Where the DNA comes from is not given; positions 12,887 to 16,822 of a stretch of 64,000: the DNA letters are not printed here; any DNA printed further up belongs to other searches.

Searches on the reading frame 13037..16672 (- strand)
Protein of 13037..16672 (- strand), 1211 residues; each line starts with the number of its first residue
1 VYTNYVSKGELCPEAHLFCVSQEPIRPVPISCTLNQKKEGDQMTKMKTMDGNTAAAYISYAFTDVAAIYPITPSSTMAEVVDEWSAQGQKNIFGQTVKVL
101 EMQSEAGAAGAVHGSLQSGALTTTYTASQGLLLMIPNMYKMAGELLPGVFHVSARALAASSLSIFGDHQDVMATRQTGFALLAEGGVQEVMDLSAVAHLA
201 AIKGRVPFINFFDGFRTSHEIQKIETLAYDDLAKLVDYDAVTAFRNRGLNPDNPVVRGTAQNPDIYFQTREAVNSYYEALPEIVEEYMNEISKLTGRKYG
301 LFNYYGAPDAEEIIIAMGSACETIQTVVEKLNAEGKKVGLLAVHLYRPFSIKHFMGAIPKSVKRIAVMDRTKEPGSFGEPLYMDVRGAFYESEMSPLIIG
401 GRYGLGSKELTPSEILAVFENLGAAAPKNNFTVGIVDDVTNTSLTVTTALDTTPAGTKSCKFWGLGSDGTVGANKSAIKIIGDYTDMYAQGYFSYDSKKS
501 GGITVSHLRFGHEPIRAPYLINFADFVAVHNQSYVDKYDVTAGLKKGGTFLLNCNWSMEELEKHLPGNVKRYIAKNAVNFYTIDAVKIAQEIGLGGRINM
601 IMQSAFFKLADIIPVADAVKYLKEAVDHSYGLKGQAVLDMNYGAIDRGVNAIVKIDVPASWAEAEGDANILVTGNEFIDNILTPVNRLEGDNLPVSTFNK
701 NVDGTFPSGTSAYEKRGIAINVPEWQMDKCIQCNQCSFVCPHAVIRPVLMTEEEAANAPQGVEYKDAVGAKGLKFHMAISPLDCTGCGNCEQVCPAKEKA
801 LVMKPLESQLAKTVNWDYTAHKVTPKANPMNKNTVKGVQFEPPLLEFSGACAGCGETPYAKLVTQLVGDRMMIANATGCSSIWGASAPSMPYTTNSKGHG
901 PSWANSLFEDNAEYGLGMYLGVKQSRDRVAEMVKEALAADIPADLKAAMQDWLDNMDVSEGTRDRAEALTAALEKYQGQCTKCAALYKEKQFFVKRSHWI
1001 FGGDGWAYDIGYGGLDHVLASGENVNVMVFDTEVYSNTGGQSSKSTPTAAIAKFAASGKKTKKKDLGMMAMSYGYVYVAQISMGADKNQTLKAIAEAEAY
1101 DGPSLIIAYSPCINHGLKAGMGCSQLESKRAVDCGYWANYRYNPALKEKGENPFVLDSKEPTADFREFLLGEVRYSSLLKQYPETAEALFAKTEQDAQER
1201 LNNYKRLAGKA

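Call 55: search_protein_families(library=pfam, proteins=[window:13037-16672:-], max_evalue=0.00001)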
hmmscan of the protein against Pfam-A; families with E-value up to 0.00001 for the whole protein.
window:13037-16672:- (1211 aa): 12 families
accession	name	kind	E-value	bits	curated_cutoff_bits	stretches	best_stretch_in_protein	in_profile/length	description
PF01855.24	POR_N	-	3.9e-78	262.8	27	1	63-288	8-230/231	Pyruvate flavodoxin/ferredoxin oxidoreductase, thiamine diP-bdg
PF01558.24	POR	-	6.9e-34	117.9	27.4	1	466-649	1-172/173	Pyruvate ferredoxin/flavodoxin oxidoreductase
PF10371.14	EKR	-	2.9e-19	69.1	27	1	675-719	13-55/55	Domain of unknown function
PF17147.9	PFOR_II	-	5e-16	59.4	27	1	310-415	1-102/102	Pyruvate:ferredoxin oxidoreductase core domain II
PF02775.26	TPP_enzyme_C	-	2.4e-10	40.9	21.9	1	996-1107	47-150/151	Thiamine pyrophosphate enzyme, C-terminal TPP binding domain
PF12838.12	Fer4_7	-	2e-09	38.2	27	1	729-796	1-50/52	4Fe-4S dicluster domain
PF13183.11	Fer4_8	-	5.3e-08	33.7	27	1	726-797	1-67/68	4Fe-4S dicluster domain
PF00037.32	Fer4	-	6.9e-08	32.4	21.1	0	724-746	2-24/24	4Fe-4S binding domain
PF13484.11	Fer4_16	-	3e-07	31.5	30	1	729-796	1-65/66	4Fe-4S double cluster binding domain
PF12837.12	Fer4_6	-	4e-07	30.1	25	1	722-745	1-24/24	4Fe-4S binding domain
PF13187.11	Fer4_9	-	1.3e-06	28.7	27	1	729-797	1-50/52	4Fe-4S dicluster domain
PF13237.11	Fer4_10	-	5.8e-06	26.6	25.5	0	777-808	2-22/53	4Fe-4S dicluster domain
